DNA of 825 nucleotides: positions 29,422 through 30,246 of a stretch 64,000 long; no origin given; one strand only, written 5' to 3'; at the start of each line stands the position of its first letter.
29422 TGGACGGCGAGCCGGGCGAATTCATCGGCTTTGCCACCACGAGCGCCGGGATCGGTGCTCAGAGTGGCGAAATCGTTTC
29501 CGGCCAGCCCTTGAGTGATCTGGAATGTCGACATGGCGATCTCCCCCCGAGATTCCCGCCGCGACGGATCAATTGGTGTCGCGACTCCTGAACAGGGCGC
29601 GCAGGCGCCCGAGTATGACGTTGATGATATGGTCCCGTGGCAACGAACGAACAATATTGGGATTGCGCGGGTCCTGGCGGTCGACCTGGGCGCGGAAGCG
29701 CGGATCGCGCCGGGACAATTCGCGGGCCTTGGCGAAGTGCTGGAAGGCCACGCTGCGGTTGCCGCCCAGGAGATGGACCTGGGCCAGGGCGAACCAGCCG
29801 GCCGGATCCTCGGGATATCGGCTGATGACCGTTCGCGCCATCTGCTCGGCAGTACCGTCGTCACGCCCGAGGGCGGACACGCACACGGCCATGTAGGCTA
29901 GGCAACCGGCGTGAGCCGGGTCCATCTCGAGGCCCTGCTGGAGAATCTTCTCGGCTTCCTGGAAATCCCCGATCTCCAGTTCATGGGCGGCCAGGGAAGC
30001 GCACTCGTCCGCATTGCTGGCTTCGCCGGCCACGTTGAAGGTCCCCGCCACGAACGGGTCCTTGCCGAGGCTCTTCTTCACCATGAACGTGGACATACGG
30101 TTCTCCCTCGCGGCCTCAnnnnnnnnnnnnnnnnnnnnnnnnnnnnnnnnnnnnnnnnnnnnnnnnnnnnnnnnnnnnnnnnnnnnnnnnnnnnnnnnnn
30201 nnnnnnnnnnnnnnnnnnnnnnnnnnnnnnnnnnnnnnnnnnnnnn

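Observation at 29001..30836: Recent tandem triplication of a small TPR-like gene, divergently arranged with a large secreted M16 peptidase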

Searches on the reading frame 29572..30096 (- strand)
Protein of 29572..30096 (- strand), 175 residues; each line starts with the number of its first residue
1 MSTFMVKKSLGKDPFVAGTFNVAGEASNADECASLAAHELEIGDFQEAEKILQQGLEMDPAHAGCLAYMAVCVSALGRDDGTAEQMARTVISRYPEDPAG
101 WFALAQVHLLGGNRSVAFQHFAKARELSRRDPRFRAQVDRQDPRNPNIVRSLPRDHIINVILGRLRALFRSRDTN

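Call 6: search_protein_families(library=pfam, proteins=[window:29572-30096:-], max_evalue=1)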
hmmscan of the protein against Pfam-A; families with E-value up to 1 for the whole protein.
window:29572-30096:- (175 aa): 17 families
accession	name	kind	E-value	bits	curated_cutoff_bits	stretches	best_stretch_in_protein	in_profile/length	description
PF14559.12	TPR_19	-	1.4e-09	38.6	25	2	43-80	5-42/68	Tetratricopeptide repeat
PF13428.12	TPR_14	-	5.3e-09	36.3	23.5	3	34-70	6-42/44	Tetratricopeptide repeat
PF13432.12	TPR_16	-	1.6e-07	32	32.7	2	83-131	16-64/65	Tetratricopeptide repeat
PF07719.23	TPR_2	-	4.7e-07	29.9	27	2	32-62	4-34/34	Tetratricopeptide repeat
PF23914.1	TPR_CcmH_CycH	-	5e-06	26.9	42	1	88-135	40-87/158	Cytochrome c-type biogenesis protein H TPR domain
PF04733.20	Coatomer_E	-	3.7e-05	23.8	21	1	35-92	207-264/290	Coatomer epsilon subunit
PF13431.12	TPR_17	-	4.1e-05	24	24.4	1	88-112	3-27/34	Tetratricopeptide repeat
PF13424.12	TPR_12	-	5.9e-05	23.6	30.1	1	35-59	51-75/77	Tetratricopeptide repeat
PF12895.13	ANAPC3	-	0.002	18.8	27.2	0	82-128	7-52/82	Anaphase-promoting complex, cyclosome, subunit 3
PF13181.12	TPR_8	-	0.0021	18.5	25.7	1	41-62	13-34/34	Tetratricopeptide repeat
PF13176.12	TPR_7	-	0.02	15.4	27.9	1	41-62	11-34/36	Tetratricopeptide repeat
PF00515.34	TPR_1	-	0.031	14.5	27.8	1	33-60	5-32/34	Tetratricopeptide repeat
PF13174.12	TPR_6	-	0.039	15.1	26.3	0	74-96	11-32/33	Tetratricopeptide repeat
PF09613.16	HrpB1_HrpK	-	0.053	13.6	29.3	1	39-96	55-110/126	Bacterial type III secretion protein (HrpB1_HrpK)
PF23300.3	HEAT_Nup120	-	0.058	13.7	29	1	85-126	13-54/170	Nucleoporin Nup120, HEAT repeats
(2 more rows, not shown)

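Call 7: find_homologous_proteins(query=window:29572-30096:-, max_evalue=0.001)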
Query window:29572-30096:- (175 aa): 12 proteins with E <= 0.001 among 82 candidates.
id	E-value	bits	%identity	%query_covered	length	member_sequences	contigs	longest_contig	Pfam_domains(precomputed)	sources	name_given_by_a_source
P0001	1.9e-111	388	100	100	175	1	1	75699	PF14559.13,PF23914.2,PF13432.13,PF13428.13,PF07719.24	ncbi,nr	ncbi:MAG: tetratricopeptide repeat protein [bacterium]|nr:tetratricopeptide repeat protein [bacteriu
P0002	2.1e-69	251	65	97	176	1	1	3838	PF14559.13,PF23914.2,PF12895.14,PF13432.13,PF13428.13,PF04733.21,PF07719.24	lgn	-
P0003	9.2e-68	245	66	98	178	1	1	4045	PF14559.13,PF23914.2,PF12895.14,PF13432.13,PF13428.13,PF07719.24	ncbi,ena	-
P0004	2.2e-65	238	63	98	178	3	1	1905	PF14559.13,PF13431.13,PF23914.2,PF00515.35,PF12895.14,PF13428.13,PF07719.24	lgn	-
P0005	3.0e-65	237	79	75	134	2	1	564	PF14559.13,PF23914.2,PF12895.14,PF13432.13,PF13428.13,PF07719.24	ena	-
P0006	1.8e-63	232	59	97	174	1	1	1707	PF14559.13,PF23914.2,PF13428.13,PF07719.24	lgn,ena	-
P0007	6.1e-63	230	58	98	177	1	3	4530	PF14559.13,PF13432.13,PF13428.13,PF07719.24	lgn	-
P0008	2.4e-62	228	58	98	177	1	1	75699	PF14559.13,PF13432.13,PF13428.13,PF07719.24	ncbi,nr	ncbi:MAG: tetratricopeptide repeat protein [bacterium]|nr:tetratricopeptide repeat protein [bacteriu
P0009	4.4e-51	191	54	97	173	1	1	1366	PF14559.13,PF23914.2,PF13432.13,PF13428.13,PF07719.24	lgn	-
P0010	8.4e-51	190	51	97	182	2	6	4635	PF14559.13,PF23914.2,PF13432.13,PF13428.13,PF07719.24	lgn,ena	-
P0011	7.9e-50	187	52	97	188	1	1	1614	PF14559.13,PF23914.2,PF13432.13,PF13428.13,PF07719.24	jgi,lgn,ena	-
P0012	1.8e-47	179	51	97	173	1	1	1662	PF14559.13,PF13424.13,PF13432.13,PF13428.13,PF07719.24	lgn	-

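Call 8: search_protein_families(library=ncbifam, proteins=[window:29572-30096:-], max_evalue=0.01)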
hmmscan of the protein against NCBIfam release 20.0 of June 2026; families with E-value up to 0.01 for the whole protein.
window:29572-30096:- (175 aa): 7 families
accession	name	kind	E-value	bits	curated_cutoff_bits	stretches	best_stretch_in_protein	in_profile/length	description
TIGR02917.1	PEP_TPR_lipo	equivalog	3e-05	22.1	312.2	1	27-130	395-497/899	XrtA/PEP-CTERM system TPR-repeat protein PrsT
TIGR02552.1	LcrH_SycD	equivalog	3.6e-05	23.5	104.8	1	31-136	20-124/136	SycD/LcrH family type III secretion system chaperone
NF033920.0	C39_PA2778_fam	equivalog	0.00037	20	150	0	81-128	173-220/255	PA2778 family cysteine peptidase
TIGR00990.1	3a0801s09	subfamily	0.00043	19.1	757.25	1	42-128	344-429/615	mitochondrial import receptor subunit TOM70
NF052415.1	T3SS_chap_SctY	equivalog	0.00051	20.5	70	1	35-118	12-97/106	type III secretion apparatus assembly chaperone SctY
TIGR02521.1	type_IV_pilW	equivalog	0.00052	19.6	154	1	28-97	30-98/234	type IV pilus biogenesis/stability protein PilW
NF040959.1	MamA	equivalog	0.0035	16.8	200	1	34-128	110-203/204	magnetosome protein MamA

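Call 10: find_encoding_contigs(protein=P0010, flank=5000, max_places=6)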
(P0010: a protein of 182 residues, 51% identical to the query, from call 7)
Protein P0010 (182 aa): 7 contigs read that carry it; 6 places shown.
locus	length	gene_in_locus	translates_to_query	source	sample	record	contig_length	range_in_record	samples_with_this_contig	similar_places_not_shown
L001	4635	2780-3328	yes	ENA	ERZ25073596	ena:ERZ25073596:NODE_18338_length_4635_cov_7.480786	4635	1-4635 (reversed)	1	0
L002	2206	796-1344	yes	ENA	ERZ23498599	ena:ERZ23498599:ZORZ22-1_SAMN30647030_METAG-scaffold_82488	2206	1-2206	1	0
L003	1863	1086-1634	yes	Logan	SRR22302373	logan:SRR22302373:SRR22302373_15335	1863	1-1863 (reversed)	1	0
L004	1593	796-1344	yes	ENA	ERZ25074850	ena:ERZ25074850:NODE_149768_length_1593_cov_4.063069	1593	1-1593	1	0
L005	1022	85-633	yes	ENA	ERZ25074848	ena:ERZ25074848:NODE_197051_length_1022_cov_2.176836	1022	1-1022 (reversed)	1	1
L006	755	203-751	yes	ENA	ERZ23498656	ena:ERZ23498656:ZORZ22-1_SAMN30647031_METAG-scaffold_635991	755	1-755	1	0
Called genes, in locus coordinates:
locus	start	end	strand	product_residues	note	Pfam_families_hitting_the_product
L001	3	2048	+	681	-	?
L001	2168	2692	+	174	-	PF07719:TPR_2 (faint), PF13428:TPR_14 (faint), PF14559:TPR_19 (faint)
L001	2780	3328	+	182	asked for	PF23914:TPR_CcmH_CycH (faint), PF07719:TPR_2 (faint), PF13428:TPR_14 (faint), PF13432:TPR_16 (weak), PF14559:TPR_19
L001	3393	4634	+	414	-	?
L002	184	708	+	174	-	PF07719:TPR_2 (faint), PF13428:TPR_14 (faint), PF14559:TPR_19 (faint)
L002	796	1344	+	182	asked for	PF23914:TPR_CcmH_CycH (faint), PF07719:TPR_2 (faint), PF13428:TPR_14 (faint), PF13432:TPR_16 (weak), PF14559:TPR_19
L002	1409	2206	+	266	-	?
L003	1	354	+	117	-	?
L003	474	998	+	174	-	PF07719:TPR_2 (faint), PF13428:TPR_14 (faint), PF14559:TPR_19 (faint)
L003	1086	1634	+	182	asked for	PF23914:TPR_CcmH_CycH (faint), PF07719:TPR_2 (faint), PF13428:TPR_14 (faint), PF13432:TPR_16 (weak), PF14559:TPR_19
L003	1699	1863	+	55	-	?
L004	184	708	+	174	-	PF07719:TPR_2 (faint), PF13428:TPR_14 (faint), PF14559:TPR_19 (faint)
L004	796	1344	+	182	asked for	PF23914:TPR_CcmH_CycH (faint), PF07719:TPR_2 (faint), PF13428:TPR_14 (faint), PF13432:TPR_16 (weak), PF14559:TPR_19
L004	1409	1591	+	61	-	?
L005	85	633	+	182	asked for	PF23914:TPR_CcmH_CycH (faint), PF07719:TPR_2 (faint), PF13428:TPR_14 (faint), PF13432:TPR_16 (weak), PF14559:TPR_19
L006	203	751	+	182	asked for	PF23914:TPR_CcmH_CycH (faint), PF07719:TPR_2 (faint), PF13428:TPR_14 (faint), PF13432:TPR_16 (weak), PF14559:TPR_19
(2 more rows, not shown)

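Call 11: find_encoding_contigs(protein=P0007, flank=5000, max_places=4)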
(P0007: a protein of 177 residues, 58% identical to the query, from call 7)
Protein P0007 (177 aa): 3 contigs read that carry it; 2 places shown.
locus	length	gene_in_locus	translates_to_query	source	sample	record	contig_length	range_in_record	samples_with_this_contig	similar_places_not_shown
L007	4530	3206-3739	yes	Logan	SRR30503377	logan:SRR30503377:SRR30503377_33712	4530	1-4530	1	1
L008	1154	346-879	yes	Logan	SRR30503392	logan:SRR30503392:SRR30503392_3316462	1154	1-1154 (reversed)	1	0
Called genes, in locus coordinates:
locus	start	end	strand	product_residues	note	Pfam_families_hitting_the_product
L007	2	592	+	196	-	?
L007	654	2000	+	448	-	PF00884:Sulfatase, PF01663:Phosphodiest (faint), PF16347:SGSH_C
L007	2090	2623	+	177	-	PF13428:TPR_14 (faint), PF07719:TPR_2 (faint), PF13432:TPR_16 (weak), PF14559:TPR_19 (weak)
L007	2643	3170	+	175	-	PF12895:ANAPC3 (faint), PF13431:TPR_17 (faint), PF04733:Coatomer_E (weak), PF23914:TPR_CcmH_CycH (faint), PF07719:TPR_2 (faint), PF13424:TPR_12 (faint), PF13428:TPR_14 (faint), PF14559:TPR_19 (weak), +1 more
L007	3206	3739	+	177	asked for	PF07719:TPR_2 (faint), PF13428:TPR_14 (faint), PF13432:TPR_16 (faint), PF14559:TPR_19 (weak)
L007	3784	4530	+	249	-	?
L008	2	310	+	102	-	?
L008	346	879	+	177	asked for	PF07719:TPR_2 (faint), PF13428:TPR_14 (faint), PF13432:TPR_16 (faint), PF14559:TPR_19 (weak)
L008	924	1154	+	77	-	?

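Call 12: search_protein_families(library=pfam, proteins=[L001:3-2048:+, L001:3393-4634:+, L007:3784-4530:+, L007:2-592:+, L001:2168-2692:+, L007:2090-2623:+, L007:2643-3170:+], max_evalue=0.001)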
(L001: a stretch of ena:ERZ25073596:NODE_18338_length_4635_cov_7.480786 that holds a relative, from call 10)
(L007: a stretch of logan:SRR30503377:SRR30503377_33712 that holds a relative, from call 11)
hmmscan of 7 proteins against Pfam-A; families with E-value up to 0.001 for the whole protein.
L001:3-2048:+ (681 aa): 24 families
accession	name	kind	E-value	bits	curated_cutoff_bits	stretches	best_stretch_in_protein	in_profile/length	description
PF07724.20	AAA_2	-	1.2e-63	214.6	27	1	411-573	1-164/166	AAA domain (Cdc48 subfamily)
PF17871.7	AAA_lid_9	-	2.3e-34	117.9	22.8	1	156-250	3-97/104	AAA lid domain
PF10431.15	ClpB_D2-small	-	5.3e-25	87.7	21.9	1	581-660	1-80/81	C-terminal, D2-small domain, of ClpB protein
PF00004.35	AAA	-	4.4e-24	85.8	21.2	2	15-128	2-110/131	ATPase family associated with various cellular activities (AAA)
PF07728.20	AAA_5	-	5.7e-18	65.7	22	1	416-537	2-125/139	AAA domain (dynein-related subfamily)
PF13401.12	AAA_22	-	1.3e-14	55.1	27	1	415-511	7-110/130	AAA domain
PF01078.27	Mg_chelatase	-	4.5e-07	29.9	20.3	0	416-546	25-169/207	Magnesium chelatase, subunit ChlI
PF00158.32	Sigma54_activat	-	5.6e-07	29.8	20.2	1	414-516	23-124/168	Sigma-54 interaction domain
PF05496.18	RuvB_N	-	8.4e-07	29.3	27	0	385-437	9-57/159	Holliday junction DNA helicase RuvB P-loop domain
PF13173.12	AAA_14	-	2.6e-06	27.9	27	0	417-512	6-88/129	AAA domain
PF20720.3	nSTAND3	-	2.6e-06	27.6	27.2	0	417-455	21-59/155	Novel STAND NTPase 3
PF01695.23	IstB_IS21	-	4.8e-06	26.7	24.1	0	9-77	90-154/238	IstB-like ATP binding protein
PF13238.12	AAA_18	-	7.6e-06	26.8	29.4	0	16-81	3-66/128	AAA domain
PF12775.13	AAA_7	-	9.4e-06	25.7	25.8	0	415-464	35-84/181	P-loop containing dynein motor region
PF13191.12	AAA_16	-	1.3e-05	26.3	32.6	0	384-452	1-63/167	AAA ATPase domain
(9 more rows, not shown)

L001:3393-4634:+ (414 aa): 1 family
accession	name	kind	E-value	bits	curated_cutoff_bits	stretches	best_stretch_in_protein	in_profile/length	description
PF00474.23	SSF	-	1.5e-50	172.7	22.8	1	32-382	1-353/406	Sodium:solute symporter family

L007:3784-4530:+ (249 aa): 1 family
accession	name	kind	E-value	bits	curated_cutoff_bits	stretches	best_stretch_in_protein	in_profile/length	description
PF00474.23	SSF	-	9e-29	101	22.8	1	32-215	1-174/406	Sodium:solute symporter family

L007:2-592:+ (196 aa): 2 families
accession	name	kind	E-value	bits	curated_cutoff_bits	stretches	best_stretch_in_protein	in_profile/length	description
PF10431.15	ClpB_D2-small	-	3.7e-24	85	21.9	1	79-157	2-80/81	C-terminal, D2-small domain, of ClpB protein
PF07724.20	AAA_2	-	6.9e-18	65.7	27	1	1-70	94-164/166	AAA domain (Cdc48 subfamily)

L001:2168-2692:+ (174 aa): 4 families
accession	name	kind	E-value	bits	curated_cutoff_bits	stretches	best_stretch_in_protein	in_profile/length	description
PF14559.12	TPR_19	-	3.3e-06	27.7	25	0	42-83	2-43/68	Tetratricopeptide repeat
PF07719.23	TPR_2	-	1.2e-05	25.4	27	0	35-64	5-34/34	Tetratricopeptide repeat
PF13428.12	TPR_14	-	1.3e-05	25.9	23.5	0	35-70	5-40/44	Tetratricopeptide repeat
PF23914.1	TPR_CcmH_CycH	-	8.4e-05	22.9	42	0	94-137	44-87/158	Cytochrome c-type biogenesis protein H TPR domain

L007:2090-2623:+ (177 aa): 6 families
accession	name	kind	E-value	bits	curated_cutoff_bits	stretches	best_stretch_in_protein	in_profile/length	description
PF14559.12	TPR_19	-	1.3e-07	32.3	25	1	42-109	2-68/68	Tetratricopeptide repeat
PF13428.12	TPR_14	-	2e-07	31.4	23.5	0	40-72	10-42/44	Tetratricopeptide repeat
PF13432.12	TPR_16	-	2.2e-06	28.5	32.7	1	40-100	6-65/65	Tetratricopeptide repeat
PF07719.23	TPR_2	-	2.3e-06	27.7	27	0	39-63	9-33/34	Tetratricopeptide repeat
PF25064.1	ARM_TT21_5th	-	0.00023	21.9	27.8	1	42-128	12-100/117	TT21 fifth ARM repeats domain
PF07219.19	HemY_N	-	0.00044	20.8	31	0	35-72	63-98/107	HemY protein N-terminus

L007:2643-3170:+ (175 aa): 9 families
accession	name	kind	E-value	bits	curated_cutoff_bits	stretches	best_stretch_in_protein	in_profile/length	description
PF14559.12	TPR_19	-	1.9e-10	41.4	25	1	40-80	2-42/68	Tetratricopeptide repeat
PF13432.12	TPR_16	-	2.8e-08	34.5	32.7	0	40-79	8-47/65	Tetratricopeptide repeat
PF13428.12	TPR_14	-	3.3e-08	33.9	23.5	1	32-70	4-42/44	Tetratricopeptide repeat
PF07719.23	TPR_2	-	1.3e-07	31.6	27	0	35-62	7-34/34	Tetratricopeptide repeat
PF13431.12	TPR_17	-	2.9e-07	30.7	24.4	0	88-112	3-27/34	Tetratricopeptide repeat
PF23914.1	TPR_CcmH_CycH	-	3e-07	30.8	42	1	88-134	40-86/158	Cytochrome c-type biogenesis protein H TPR domain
PF13424.12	TPR_12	-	2.4e-06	28.1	30.1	0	35-76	9-55/77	Tetratricopeptide repeat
PF12895.13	ANAPC3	-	2.8e-06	27.9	27.2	0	30-78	25-71/82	Anaphase-promoting complex, cyclosome, subunit 3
PF04733.20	Coatomer_E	-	9.4e-06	25.7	21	1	36-96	208-268/290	Coatomer epsilon subunit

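Call 13: find_encoding_contigs(protein=P0003, flank=5000, max_places=4)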
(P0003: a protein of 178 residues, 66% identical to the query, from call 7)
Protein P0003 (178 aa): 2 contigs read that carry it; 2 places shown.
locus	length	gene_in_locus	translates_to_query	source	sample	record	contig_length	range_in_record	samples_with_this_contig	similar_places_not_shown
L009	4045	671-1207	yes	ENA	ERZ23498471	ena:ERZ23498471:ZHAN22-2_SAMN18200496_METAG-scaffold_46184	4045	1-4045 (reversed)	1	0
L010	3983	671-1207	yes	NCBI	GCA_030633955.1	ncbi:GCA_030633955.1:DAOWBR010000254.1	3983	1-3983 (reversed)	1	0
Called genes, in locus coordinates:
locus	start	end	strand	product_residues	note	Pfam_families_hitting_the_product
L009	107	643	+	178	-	PF13428:TPR_14 (faint), PF13432:TPR_16 (weak), PF14559:TPR_19 (weak)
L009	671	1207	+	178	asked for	PF12895:ANAPC3 (faint), PF13428:TPR_14 (faint), PF23914:TPR_CcmH_CycH (faint), PF07719:TPR_2 (faint), PF13432:TPR_16 (faint), PF14559:TPR_19 (faint)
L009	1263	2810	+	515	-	PF00474:SSF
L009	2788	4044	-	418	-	?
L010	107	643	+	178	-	PF13428:TPR_14 (faint), PF13432:TPR_16 (weak), PF14559:TPR_19 (weak)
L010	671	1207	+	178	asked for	PF12895:ANAPC3 (faint), PF13428:TPR_14 (faint), PF23914:TPR_CcmH_CycH (faint), PF07719:TPR_2 (faint), PF13432:TPR_16 (faint), PF14559:TPR_19 (faint)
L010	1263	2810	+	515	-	PF00474:SSF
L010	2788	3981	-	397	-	?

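Call 14: find_encoding_contigs(protein=P0002, flank=5000, max_places=4)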
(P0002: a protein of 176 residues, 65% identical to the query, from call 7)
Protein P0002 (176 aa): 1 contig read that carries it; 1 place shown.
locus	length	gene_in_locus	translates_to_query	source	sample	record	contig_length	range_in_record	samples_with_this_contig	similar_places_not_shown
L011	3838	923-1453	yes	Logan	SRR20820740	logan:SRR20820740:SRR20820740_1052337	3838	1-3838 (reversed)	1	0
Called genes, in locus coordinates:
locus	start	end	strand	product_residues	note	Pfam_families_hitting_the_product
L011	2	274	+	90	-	?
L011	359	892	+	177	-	PF13428:TPR_14 (faint), PF13432:TPR_16 (faint), PF14559:TPR_19 (faint)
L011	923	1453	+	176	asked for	PF23914:TPR_CcmH_CycH (faint), PF04733:Coatomer_E (weak), PF12895:ANAPC3 (faint), PF07719:TPR_2 (faint), PF13428:TPR_14 (faint), PF13432:TPR_16 (faint), PF14559:TPR_19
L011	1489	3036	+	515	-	PF00474:SSF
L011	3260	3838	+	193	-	?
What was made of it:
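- SSF lies on the same strand 35-64 bp downstream in the window and in five of the six related loci that show the downstream side: L001, L007, L009, L010, L011 (calls 10-14).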

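Call 20: find_related_loci(query=A2, collection=genome_contigs, flank=10000)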
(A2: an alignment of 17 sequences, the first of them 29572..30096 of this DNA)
Query A2 (175 aa) in genome_contigs; peptide patterns used: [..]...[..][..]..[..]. (x = any residue, [..] = any of these).
40 stretches matched a pattern; 1 encode a relative of the query (tblastn E <= 1e-3); 1 distinct loci.
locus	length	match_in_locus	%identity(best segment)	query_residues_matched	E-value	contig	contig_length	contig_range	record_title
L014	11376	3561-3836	33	42-134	3e-5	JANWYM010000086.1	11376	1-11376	MAG: Abditibacteriales bacterium isolate SKYG70 NODE_86_length_11376_cov_3.425967, whole genome shotgun sequence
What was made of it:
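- Tried and rejected: It returned only an unrelated TPR hit at 33% identity (call 20), so no taxonomy was gained.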

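Call 29: predict_structure(alignment_id=A3)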
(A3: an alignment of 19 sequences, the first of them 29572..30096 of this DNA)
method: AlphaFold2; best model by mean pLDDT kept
length: 175 residues; sequences in the alignment: 19
mean_pLDDT: 74.5   pTM: 0.63
mean pLDDT of the five models: 74.5, 73.9, 73.2, 71.8, 71.4
residues with pLDDT >= 90: 56; 70-90: 59; 50-70: 23; < 50: 37
segments of 3 or more residues with pLDDT < 50: 1-26, 148-153, 172-175
pLDDT, mean of each block of 10 residues (from residue 1): 40 43 55 89 89 92 93 85 92 91 91 87 87 81 59 49 57 47
secondary structure, 60 per line:
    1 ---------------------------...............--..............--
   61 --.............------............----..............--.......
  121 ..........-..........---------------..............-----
elements in order: H28-42 H45-58 H63-75 H82-93 H98-111 H114-130 H132-141 H157-170

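Call 31: search_protein_representatives(alignment_id=A3)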
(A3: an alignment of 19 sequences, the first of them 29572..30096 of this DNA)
Query: 19 sequences, 177 profile positions. Proteins with E-value up to 0.001 (for the whole library): 15650; up to 1e-10: 600; up to 1e-30: 23. The best 150 are listed.
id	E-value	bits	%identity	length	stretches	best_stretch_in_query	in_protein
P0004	1.1e-77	276.0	-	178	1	2-176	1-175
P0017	4.8e-77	273.9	-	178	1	1-176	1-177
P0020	4.6e-59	215.3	-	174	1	15-173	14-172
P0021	6.9e-56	205.0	-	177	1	10-169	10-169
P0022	1.5e-49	184.4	-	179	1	11-173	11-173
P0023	2.5e-49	183.6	-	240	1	5-173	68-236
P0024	3.1e-49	183.3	-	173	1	17-171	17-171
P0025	9.2e-49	181.8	-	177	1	2-174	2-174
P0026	6.3e-47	175.8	-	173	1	10-172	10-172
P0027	1.4e-46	174.7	-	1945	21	80-130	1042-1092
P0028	1.4e-45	171.4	-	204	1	25-172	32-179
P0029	4.6e-45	169.7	-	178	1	16-173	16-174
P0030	5.7e-44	166.2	-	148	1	34-173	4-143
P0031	1.7e-43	164.6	-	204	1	13-169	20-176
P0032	1.4e-41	158.4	-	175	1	23-171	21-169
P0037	5.2e-36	140.2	-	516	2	27-171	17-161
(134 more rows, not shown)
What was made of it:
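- An exhaustive profile search returned, among the best 150 hits listed, some 40-45 small full-length proteins that include the tail (call 31).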
